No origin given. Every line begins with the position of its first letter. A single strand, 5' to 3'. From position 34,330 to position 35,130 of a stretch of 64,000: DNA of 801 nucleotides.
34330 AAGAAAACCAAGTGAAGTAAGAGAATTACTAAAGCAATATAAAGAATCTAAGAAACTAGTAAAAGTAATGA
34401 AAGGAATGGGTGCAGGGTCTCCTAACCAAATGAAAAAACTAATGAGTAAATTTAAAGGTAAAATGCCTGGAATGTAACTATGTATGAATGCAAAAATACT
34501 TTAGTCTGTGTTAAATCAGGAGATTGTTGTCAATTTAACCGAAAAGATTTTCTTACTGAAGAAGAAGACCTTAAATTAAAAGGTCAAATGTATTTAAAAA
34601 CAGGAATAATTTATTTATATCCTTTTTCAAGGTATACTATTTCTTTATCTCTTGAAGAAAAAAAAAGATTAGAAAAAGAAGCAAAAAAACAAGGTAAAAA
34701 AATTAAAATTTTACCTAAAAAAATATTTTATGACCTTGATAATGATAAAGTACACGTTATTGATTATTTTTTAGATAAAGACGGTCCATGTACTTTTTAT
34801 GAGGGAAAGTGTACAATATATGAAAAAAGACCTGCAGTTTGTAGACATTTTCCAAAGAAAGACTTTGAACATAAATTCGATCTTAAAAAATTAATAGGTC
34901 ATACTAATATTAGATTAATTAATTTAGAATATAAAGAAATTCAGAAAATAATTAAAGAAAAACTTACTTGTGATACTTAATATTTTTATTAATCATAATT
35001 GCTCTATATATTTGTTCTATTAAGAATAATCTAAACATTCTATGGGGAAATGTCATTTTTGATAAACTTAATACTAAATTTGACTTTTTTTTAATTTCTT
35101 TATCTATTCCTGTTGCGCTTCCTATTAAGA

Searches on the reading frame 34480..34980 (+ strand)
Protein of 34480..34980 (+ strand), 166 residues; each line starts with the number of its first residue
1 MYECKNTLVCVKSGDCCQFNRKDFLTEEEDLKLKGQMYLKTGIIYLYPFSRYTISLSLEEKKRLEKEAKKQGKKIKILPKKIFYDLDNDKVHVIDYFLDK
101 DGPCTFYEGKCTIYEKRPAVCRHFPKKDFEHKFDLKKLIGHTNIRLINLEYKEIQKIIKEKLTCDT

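Call 13: find_encoding_contigs(protein=window:34480-34980:+, flank=10000, max_places=1)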
Protein window:34480-34980:+ (166 aa): 12 contigs read that carry it; 1 place shown.
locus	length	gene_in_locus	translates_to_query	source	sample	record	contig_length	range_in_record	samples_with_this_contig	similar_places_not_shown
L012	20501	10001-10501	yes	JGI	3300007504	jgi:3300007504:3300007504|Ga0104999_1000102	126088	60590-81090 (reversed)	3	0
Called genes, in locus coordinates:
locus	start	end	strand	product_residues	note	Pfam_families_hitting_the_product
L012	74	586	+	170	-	PF00127:Copper-bind (faint)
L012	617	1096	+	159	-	-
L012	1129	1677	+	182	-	PF03358:FMN_red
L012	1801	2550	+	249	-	PF14257:DUF4349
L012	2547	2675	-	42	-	-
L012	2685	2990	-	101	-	PF00293:NUDIX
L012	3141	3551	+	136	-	PF00293:NUDIX, PF22327:Nudt16-like (weak)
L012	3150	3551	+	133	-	PF00293:NUDIX, PF22327:Nudt16-like (weak)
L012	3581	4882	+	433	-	PF02310:B12-binding (faint), PF04055:Radical_SAM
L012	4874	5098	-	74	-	PF01329:Pterin_4a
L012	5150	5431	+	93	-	-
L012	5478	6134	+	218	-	PF00970:FAD_binding_6, PF00175:NAD_binding_1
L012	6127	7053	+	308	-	PF00890:FAD_binding_2 (faint), PF01266:DAO (faint), PF07992:Pyr_redox_2, PF13738:Pyr_redox_3, PF00070:Pyr_redox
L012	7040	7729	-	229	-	PF01255:Prenyltransf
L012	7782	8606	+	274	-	PF01478:Peptidase_A24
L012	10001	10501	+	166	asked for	PF03692:CxxCxxCC (weak)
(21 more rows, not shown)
